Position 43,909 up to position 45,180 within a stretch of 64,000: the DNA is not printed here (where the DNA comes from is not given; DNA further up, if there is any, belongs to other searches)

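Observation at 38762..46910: Tightly coupled trio: giant SBBP/cadherin-repeat adhesin with T9SS-type CTD, PorP/SprF-like outer-membrane partner, and AAA+ ATPase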

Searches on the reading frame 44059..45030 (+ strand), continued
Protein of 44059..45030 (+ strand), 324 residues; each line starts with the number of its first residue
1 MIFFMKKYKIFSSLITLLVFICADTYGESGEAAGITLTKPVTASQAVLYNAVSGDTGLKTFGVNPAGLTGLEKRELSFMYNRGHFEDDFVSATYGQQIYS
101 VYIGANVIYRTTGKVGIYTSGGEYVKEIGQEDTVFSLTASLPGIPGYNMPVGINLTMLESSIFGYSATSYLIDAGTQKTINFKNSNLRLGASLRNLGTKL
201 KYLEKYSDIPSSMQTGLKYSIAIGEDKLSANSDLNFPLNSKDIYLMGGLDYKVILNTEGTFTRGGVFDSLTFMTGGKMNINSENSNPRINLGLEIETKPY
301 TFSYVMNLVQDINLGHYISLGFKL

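Call 95: find_encoding_contigs(protein=P0137, flank=10000, max_places=1)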
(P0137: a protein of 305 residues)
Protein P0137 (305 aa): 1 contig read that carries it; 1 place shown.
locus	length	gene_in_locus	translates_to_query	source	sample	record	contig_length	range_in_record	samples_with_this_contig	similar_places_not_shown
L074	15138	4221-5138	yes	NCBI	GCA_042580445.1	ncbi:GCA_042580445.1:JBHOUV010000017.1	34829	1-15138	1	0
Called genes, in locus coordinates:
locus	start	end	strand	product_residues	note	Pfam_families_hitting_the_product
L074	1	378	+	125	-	PF00515:TPR_1 (faint), PF07719:TPR_2 (faint), PF13174:TPR_6 (faint), PF13176:TPR_7 (faint), PF13181:TPR_8 (faint), PF13414:TPR_11, PF13424:TPR_12 (faint), PF13432:TPR_16 (weak), +5 more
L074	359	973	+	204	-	PF03783:CsgG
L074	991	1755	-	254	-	PF13483:Lactamase_B_3, PF12706:Lactamase_B_2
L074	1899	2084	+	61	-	-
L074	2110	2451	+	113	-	PF04993:TfoX_N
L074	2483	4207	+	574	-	-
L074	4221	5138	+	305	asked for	-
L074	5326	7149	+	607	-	PF00009:GTP_EFTU, PF22042:EF-G_D2, PF03144:GTP_EFTU_D2, PF00679:EFG_C, PF21018:BipA_C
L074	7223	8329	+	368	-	PF03193:RsgA_GTPase, PF00009:GTP_EFTU (faint), PF01926:MMR_HSR1 (weak)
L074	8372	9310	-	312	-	PF13036:LpoB (weak), PF03783:CsgG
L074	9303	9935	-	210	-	-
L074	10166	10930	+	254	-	PF11276:DUF3078, PF04338:DUF481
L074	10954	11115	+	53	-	-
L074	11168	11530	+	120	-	-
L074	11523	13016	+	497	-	PF13231:PMT_2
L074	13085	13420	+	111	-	-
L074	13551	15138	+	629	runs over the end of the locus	PF25852:DUF6242_C (faint), PF02012:BNR (faint), PF13585:CHU_C (weak)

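Call 96: find_encoding_contigs(protein=P0155, flank=10000, max_places=1)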
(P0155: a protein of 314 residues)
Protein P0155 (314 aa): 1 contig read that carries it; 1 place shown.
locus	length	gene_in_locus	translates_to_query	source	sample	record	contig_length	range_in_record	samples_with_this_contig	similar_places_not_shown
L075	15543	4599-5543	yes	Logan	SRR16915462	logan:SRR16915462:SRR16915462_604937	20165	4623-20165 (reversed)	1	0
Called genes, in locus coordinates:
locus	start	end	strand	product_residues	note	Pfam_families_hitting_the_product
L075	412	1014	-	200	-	PF19335:HMBD, PF07291:MauE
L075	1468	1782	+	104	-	PF21531:Rv2175c_wHTH (faint), PF12728:HTH_17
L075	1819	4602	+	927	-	PF07676:PD40 (faint), PF26549:Tricorn_N (faint), PF13860:FlgD_ig (weak)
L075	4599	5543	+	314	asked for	PF03687:UPF0164 (weak), PF19572:PorV (weak)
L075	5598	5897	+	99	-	-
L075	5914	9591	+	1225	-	PF00069:Pkinase, PF03109:ABC1, PF07714:PK_Tyr_Ser-Thr, PF13191:AAA_16, PF07719:TPR_2 (faint), PF17874:TPR_MalT, PF13181:TPR_8 (faint), PF13424:TPR_12 (weak)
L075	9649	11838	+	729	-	-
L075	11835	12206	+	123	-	-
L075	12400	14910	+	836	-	PF07238:PilZ (faint), PF02273:Acyl_transf_2, PF12146:Hydrolase_4 (faint), PF01209:Ubie_methyltran (faint), PF13489:Methyltransf_23, PF13649:Methyltransf_25 (weak), PF13847:Methyltransf_31, PF08241:Methyltransf_11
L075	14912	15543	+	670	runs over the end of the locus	PF16927:HisKA_7TM (weak), PF02518:HATPase_c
